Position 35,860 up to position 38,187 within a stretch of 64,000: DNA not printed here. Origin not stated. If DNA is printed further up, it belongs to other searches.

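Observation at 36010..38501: Translationally coupled GNAT-PIN-(GNAT-like)-ASCH giant protein plus stand-alone ASCH protein: candidate undescribed nucleic-acid acetylation/cleavage conflict module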

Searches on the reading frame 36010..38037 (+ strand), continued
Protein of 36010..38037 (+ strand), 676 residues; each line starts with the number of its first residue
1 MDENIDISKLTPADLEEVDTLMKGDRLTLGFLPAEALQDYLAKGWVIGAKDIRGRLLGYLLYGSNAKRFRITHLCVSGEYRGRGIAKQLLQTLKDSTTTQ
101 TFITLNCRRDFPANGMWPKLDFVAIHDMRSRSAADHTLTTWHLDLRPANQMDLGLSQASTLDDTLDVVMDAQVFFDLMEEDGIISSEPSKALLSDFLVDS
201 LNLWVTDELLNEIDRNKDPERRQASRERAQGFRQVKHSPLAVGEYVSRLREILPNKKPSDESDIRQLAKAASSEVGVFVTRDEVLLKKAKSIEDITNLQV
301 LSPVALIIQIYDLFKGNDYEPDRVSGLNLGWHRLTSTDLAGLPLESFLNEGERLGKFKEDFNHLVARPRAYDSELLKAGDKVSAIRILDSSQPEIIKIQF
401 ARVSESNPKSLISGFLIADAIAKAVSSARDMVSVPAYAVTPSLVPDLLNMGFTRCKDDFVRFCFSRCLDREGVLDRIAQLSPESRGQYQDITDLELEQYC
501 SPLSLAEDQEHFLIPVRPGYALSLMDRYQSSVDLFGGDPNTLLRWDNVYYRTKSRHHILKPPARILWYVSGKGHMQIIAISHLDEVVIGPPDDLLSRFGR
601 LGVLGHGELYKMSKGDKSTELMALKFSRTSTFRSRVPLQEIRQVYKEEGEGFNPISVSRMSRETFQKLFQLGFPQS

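Call 56: search_protein_families(library=padloc, alignment_id=A5, max_evalue=0.00001)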
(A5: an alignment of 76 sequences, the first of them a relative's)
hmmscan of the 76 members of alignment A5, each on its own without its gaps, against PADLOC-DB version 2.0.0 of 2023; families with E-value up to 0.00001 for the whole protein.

A. member 1, L001:7537-7950:+ (138 aa): 0 families

B. families by the number of members that match (of 76 scanned): 315 families (the first 25 are shown)
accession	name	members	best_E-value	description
PDLC03612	REase_MTase_IIG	18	1.9e-124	Type IIG restriction enzyme-methyltransferase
PDLC03596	REase_MTase_IIG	17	3e-250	Type IIG restriction enzyme-methyltransferase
PDLC02643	DrmMI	17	5.7e-67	DrmMI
PDLC03267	MTase_II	17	5.3e-42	Type II methyltransferase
PDLC03601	REase_MTase_IIG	16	8.1e-146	Type IIG restriction enzyme-methyltransferase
PDLC03604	REase_MTase_IIG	16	7.2e-74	Type IIG restriction enzyme-methyltransferase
PDLC03629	REase_MTase_IIG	16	1.1e-61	Type IIG restriction enzyme-methyltransferase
PDLC03335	MTase_II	16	2.4e-58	Type II methyltransferase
PDLC03313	MTase_II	16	2.4e-34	Type II methyltransferase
PDLC03248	MTase_II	16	1.3e-20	Type II methyltransferase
PDLC03609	REase_MTase_IIG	15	3e-62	Type IIG restriction enzyme-methyltransferase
PDLC03628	REase_MTase_IIG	15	1.9e-35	Type IIG restriction enzyme-methyltransferase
PDLC03226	MTase_II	15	9.8e-33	Type II methyltransferase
PDLC03338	MTase_II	15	5.8e-21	Type II methyltransferase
PDLC03245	MTase_II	15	9.6e-20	Type II methyltransferase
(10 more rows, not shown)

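Call 57: search_protein_families(library=padloc, alignment_id=A6, max_evalue=0.00001)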
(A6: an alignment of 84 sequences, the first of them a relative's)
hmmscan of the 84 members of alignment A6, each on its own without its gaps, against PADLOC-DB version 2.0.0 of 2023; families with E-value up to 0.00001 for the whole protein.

A. member 1, L001:10603-11691:+ (363 aa): 10 families
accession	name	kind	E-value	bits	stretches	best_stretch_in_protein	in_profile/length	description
PDLC04933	PDC-S15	-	7.2e-15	53.2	1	14-141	6-127/286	-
PDLC04926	PDC-S15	-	4.9e-14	50.1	1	87-139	81-133/300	-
PDLC04936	PDC-S15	-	1.2e-12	45.9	1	13-141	20-143/300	-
PDLC04938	PDC-S15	-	1.2e-11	42.5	1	90-165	113-190/276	-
PDLC04940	PDC-S15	-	4.7e-10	37.5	1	89-162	118-199/280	-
PDLC04932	PDC-S15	-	4.2e-08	30.9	1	96-124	111-139/324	-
PDLC04927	PDC-S15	-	4.8e-08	30.3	1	95-128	87-120/422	-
PDLC04937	PDC-S15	-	3.6e-07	28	1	37-140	35-142/254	-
PDLC04930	PDC-S15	-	8.1e-07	26.4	1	95-129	83-117/380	-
PDLC04939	PDC-S15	-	5.8e-06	23.4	1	79-125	63-110/487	-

B. families by the number of members that match (of 84 scanned): 335 families (the first 25 are shown)
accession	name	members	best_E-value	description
PDLC04936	PDC-S15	9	1.1e-19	-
PDLC04933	PDC-S15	9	1.3e-19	-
PDLC04938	PDC-S15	9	3e-19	-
PDLC04937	PDC-S15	9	6.2e-16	-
PDLC04926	PDC-S15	9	4.5e-15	-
PDLC04927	PDC-S15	9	1.3e-13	-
PDLC04932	PDC-S15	9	1e-10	-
PDLC04940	PDC-S15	8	9.4e-15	-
PDLC04930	PDC-S15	8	3.3e-08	-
PDLC04931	PDC-S15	7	2.9e-12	-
PDLC04934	PDC-S15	6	3.7e-11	-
PDLC01172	TPR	4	4.3e-13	TPR repeats containing protein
PDLC04664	PDC-M47A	3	7.5e-215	-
PDLC04033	PD-T4-4_A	3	5.9e-158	-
PDLC04032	PD-T4-4_A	3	2.2e-74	-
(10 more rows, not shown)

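Call 62: search_protein_families(library=pfam, alignment_id=A7, max_evalue=0.01)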
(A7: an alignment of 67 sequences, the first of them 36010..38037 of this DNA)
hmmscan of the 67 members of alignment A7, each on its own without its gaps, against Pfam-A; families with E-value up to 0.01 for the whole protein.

A. member 1, window:36010-38037:+ (676 aa): 5 families
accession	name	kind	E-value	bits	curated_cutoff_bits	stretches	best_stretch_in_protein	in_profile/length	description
PF13673.13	Acetyltransf_10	-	8.9e-08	32.6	23.6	1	51-132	37-117/128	Acetyltransferase (GNAT) domain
PF00583.31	Acetyltransf_1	-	1e-06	29.5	20.7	1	38-120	25-114/116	Acetyltransferase (GNAT) family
PF13508.13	Acetyltransf_7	-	5.1e-06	27.2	27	1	51-122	11-82/84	Acetyltransferase (GNAT) domain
PF14542.12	Acetyltransf_CG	-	6.9e-05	23.4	30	1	54-100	9-56/80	GCN5-related N-acetyl-transferase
PF13470.12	PIN_3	-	0.0092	17.2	27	0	167-282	2-113/115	PIN domain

B. families by the number of members that match (of 67 scanned): 13 families
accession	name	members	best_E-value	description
PF13673.13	Acetyltransf_10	59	7.6e-12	Acetyltransferase (GNAT) domain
PF00583.31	Acetyltransf_1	58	1e-12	Acetyltransferase (GNAT) family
PF13508.13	Acetyltransf_7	58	3.5e-10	Acetyltransferase (GNAT) domain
PF14542.12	Acetyltransf_CG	46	1.8e-06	GCN5-related N-acetyl-transferase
PF13470.12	PIN_3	43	2e-11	PIN domain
PF01850.27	PIN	9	3.2e-06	PIN domain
PF08445.16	FR47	7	3.6e-05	FR47-like protein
PF12568.14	PanZ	4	0.00029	Acetyltransferase (GNAT) domain, PanZ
PF16289.11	PIN_12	4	0.0025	PIN domain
PF04376.19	ATE_N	1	0.00011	Arginine-tRNA-protein transferase, N terminus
PF17013.11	Acetyltransf_15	1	0.0049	Putative acetyl-transferase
PF04004.18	Leo1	1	0.0082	Leo1-like protein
PF13880.12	Acetyltransf_13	1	0.0085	ESCO1/2 acetyl-transferase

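Call 67: search_dna_similar(query=window:36010-38037:+, collection=plasmids, mode=protein, max_rows=15)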
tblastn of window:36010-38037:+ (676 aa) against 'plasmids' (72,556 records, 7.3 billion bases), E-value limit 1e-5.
Records with a match: 3; places in all: 3; records where one place covers at least 80% of the query: 3.
Best place of each record, by identity: <60% 3.
By first word of the organism name: Calothrix 1; Nostoc 1; Prevotella 1.
By predicted mobility (MOB-suite, as given by PLSDB): non-mobilizable 2; mobilizable 1.
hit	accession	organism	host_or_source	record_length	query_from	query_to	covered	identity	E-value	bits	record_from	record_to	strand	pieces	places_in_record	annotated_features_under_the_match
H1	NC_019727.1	Calothrix sp. PCC 6303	-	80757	15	671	97%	29.1%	3e-67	248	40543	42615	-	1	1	GNAT family N-acetyltransferase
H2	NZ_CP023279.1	Nostoc sp. CENA543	cell culture,Brazilian saline-alkaline ...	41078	15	672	97%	28.0%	3e-61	229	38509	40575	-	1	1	GNAT family N-acetyltransferase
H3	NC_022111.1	Prevotella sp. oral taxon 299 str. F0039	Homo sapiens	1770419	15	672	97%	27.6%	1e-71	260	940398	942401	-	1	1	none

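Call 69: get_annotated_region(hit=H1, flank=8000)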
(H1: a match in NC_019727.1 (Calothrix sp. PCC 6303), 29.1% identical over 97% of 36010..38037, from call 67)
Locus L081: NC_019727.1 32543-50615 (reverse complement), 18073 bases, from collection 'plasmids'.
description: Calothrix sp. PCC 6303 plasmid pCAL6303.01, complete sequence
organism: Calothrix sp. PCC 6303 (NCBI taxid 1170562)
taxonomy: Bacteria; Cyanobacteriota; Cyanophyceae; Nostocales; Calotrichaceae; Calothrix; Calothrix sp. PCC 6303
host: -; source: -; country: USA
typing (MOB-suite, as given by PLSDB): mobilizable; relaxase MOBP
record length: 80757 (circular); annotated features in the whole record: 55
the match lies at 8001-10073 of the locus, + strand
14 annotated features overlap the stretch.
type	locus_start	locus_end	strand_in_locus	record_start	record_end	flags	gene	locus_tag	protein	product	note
CDS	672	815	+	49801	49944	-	-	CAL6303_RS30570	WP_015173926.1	hypothetical protein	-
CDS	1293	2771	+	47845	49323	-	-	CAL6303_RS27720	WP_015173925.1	peptidoglycan-binding protein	-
CDS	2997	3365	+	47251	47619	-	-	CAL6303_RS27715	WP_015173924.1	hypothetical protein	-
CDS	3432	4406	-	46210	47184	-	-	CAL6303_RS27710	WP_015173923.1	tyrosine-type recombinase/integrase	GO:0015074 - DNA integration [Evidence IEA]; GO:0006310 - DNA recombination [Evidence IEA]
CDS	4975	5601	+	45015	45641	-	-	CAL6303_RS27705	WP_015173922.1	hypothetical protein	-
CDS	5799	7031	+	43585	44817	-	-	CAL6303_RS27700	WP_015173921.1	DNA cytosine methyltransferase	-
CDS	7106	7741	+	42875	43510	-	-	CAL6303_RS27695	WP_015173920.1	Eco29kI family restriction endonuclease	-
CDS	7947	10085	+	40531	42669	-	-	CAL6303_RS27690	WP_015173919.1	GNAT family N-acetyltransferase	-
CDS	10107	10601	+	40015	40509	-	-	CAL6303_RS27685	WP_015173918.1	hypothetical protein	-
CDS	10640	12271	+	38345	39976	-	-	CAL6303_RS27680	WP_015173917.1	AAA family ATPase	-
CDS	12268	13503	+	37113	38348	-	-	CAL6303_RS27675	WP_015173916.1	5-methylcytosine restriction system component-like protein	-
CDS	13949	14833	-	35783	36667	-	-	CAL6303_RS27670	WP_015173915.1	DUF4351 domain-containing protein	-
CDS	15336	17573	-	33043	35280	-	-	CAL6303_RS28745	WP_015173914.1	hypothetical protein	-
CDS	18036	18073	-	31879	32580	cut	-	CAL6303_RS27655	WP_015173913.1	hypothetical protein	-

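Call 83: fold_search(model_id=the predicted structure, library=pdb)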
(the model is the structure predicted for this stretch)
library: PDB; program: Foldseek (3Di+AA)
matches with E <= 10: 1309; with E <= 0.001: 595
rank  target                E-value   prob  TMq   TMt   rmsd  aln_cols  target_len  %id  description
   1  4pv6_C                6.9e-09  1.00  0.19  0.81   2.1       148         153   16  Crystal Structure Analysis of Ard1 from Thermoplasma volcanium (released 2015-01-21)
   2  9fqr_Xg               1.7e-08  1.00  0.18  0.11  26.1       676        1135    9  96-nm repeat of axonemal doublet microtubules from bovine sperm (released 2025-03-26)
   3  9f1b_DC               2.1e-08  1.00  0.20  0.74   3.8       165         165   19  Mammalian ternary complex of a translating 80S ribosome, NAC and NatA/E (released 2024-08-21)
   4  9f1c_DC               2.1e-08  1.00  0.19  0.74   3.8       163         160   20  Mammalian quaternary complex of a translating 80S ribosome, NAC, MetAP1 and NatA/E (released 2024-08-21)
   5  5y6b_B                2.3e-08  1.00  0.19  0.81   2.9       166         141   18  Crystal structure of ZmASCH Y47F mutant protein from Zymomonas mobilis (released 2018-07-18)
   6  6c95_B                2.4e-08  1.00  0.19  0.73   4.0       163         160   20  The Human NatA (Naa10/Naa15) amino-terminal acetyltransferase complex bound to HYPK (released 2018-06-06)
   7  5guq_C                2.6e-08  1.00  0.18  0.76   3.5       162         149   19  Crystal structure of ASCH from Zymomonas mobilis (released 2017-08-30)
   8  4pv6_E                2.7e-08  1.00  0.20  0.83   2.1       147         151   15  Crystal Structure Analysis of Ard1 from Thermoplasma volcanium (released 2015-01-21)
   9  5icw_D                2.9e-08  1.00  0.19  0.69   2.8       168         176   21  Crystal structure of human NatF (hNaa60) homodimer bound to Coenzyme A (released 2016-06-22)
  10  4pv6_F                3.2e-08  1.00  0.19  0.81   2.1       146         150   16  Crystal Structure Analysis of Ard1 from Thermoplasma volcanium (released 2015-01-21)
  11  1l0c                  3.6e-08  1.00  0.19  0.68   3.2       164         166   15  Investigation of the Roles of Catalytic Residues in Serotonin N-Acetyltransferase (released 2002-06-19)
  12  5y6b_D                3.8e-08  1.00  0.19  0.85   2.8       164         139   18  Crystal structure of ZmASCH Y47F mutant protein from Zymomonas mobilis (released 2018-07-18)
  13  5y6b_A                3.8e-08  1.00  0.19  0.78   3.0       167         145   18  Crystal structure of ZmASCH Y47F mutant protein from Zymomonas mobilis (released 2018-07-18)
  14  5hh1                  4.0e-08  1.00  0.18  0.59   4.4       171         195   19  Crystal structure of human Naa60 mutant - F34A in complex with CoA (released 2016-09-14)
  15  5hh0                  4.3e-08  1.00  0.19  0.60   3.6       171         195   19  Crystal structure of human Naa60 in complex with CoA (released 2016-09-14)
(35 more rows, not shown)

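Call 104: list_cluster_members(proteins=[window:36010-38037:+, window:38040-38498:+, window:34364-35692:+])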
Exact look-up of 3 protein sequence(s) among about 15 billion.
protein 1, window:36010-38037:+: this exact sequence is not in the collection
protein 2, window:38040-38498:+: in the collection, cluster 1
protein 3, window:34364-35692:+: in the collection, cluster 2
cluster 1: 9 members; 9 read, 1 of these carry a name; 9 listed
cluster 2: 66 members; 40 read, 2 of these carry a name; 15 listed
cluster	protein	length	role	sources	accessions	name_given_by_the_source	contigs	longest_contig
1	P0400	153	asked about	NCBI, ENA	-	-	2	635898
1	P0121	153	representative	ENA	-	-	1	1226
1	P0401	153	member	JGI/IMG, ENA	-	predicted transcriptional regulator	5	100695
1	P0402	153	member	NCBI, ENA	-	-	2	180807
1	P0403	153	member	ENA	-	-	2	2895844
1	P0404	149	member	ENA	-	-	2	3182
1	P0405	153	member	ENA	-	-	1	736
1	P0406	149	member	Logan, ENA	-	-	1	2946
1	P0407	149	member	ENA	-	-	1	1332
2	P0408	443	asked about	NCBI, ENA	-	-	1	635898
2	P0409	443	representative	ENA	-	-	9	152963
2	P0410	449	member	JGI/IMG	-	signal recognition particle subunit SRP54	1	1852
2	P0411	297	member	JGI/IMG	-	signal recognition particle subunit SRP54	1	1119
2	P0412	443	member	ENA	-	-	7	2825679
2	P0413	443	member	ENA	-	-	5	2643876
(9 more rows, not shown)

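Call 106: find_encoding_contigs(protein=P0412, flank=6000, max_places=4)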
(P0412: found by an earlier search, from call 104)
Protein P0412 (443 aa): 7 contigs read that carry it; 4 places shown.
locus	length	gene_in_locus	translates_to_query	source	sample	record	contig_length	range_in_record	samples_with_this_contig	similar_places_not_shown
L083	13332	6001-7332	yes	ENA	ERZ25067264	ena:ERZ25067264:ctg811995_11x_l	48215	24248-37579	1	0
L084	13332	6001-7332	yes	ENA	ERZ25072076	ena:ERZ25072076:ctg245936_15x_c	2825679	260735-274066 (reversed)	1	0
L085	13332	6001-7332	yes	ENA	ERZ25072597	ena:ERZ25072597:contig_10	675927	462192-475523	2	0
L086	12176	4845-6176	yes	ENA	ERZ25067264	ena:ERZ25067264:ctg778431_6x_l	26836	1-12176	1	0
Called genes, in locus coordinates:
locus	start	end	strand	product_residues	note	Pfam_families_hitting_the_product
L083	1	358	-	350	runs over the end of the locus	PF00005:ABC_tran, PF13304:AAA_21 (faint), PF08402:TOBE_2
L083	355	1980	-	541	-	PF00528:BPD_transp_1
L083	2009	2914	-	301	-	PF01547:SBP_bac_1, PF13416:SBP_bac_8, PF13531:SBP_bac_11, PF13343:SBP_bac_6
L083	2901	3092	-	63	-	-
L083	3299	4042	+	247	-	PF01325:Fe_dep_repress (faint), PF02742:Fe_dep_repr_C, PF04023:FeoA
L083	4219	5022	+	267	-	-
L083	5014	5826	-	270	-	PF00903:Glyoxalase, PF18029:Glyoxalase_6 (weak), PF00903:Glyoxalase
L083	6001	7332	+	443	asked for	PF02881:SRP54_N, PF06414:Zeta_toxin (faint), PF00448:SRP54, PF02978:SRP_SPB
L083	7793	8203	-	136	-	PF01149:Fapy_DNA_glyco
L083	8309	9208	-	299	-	PF09754:PAC2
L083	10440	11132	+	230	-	PF08241:Methyltransf_11 (weak)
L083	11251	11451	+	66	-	-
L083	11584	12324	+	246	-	PF05175:MTS (weak), PF03848:TehB (weak), PF05401:NodS (weak), PF13489:Methyltransf_23, PF08241:Methyltransf_11, PF08242:Methyltransf_12, PF13649:Methyltransf_25, PF13847:Methyltransf_31, +1 more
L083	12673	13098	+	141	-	PF00583:Acetyltransf_1, PF13673:Acetyltransf_10, PF13508:Acetyltransf_7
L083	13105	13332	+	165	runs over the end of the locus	-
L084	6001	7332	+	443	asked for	PF02881:SRP54_N, PF06414:Zeta_toxin (faint), PF00448:SRP54, PF02978:SRP_SPB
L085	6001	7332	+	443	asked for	PF02881:SRP54_N, PF06414:Zeta_toxin (faint), PF00448:SRP54, PF02978:SRP_SPB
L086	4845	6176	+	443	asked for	PF02881:SRP54_N, PF06414:Zeta_toxin (faint), PF00448:SRP54, PF02978:SRP_SPB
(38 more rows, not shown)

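Call 112: search_dna_similar(query=window:36010-38037:+, collection=phages, mode=protein, max_rows=10)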
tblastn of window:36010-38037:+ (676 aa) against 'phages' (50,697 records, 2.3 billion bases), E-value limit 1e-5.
No match.
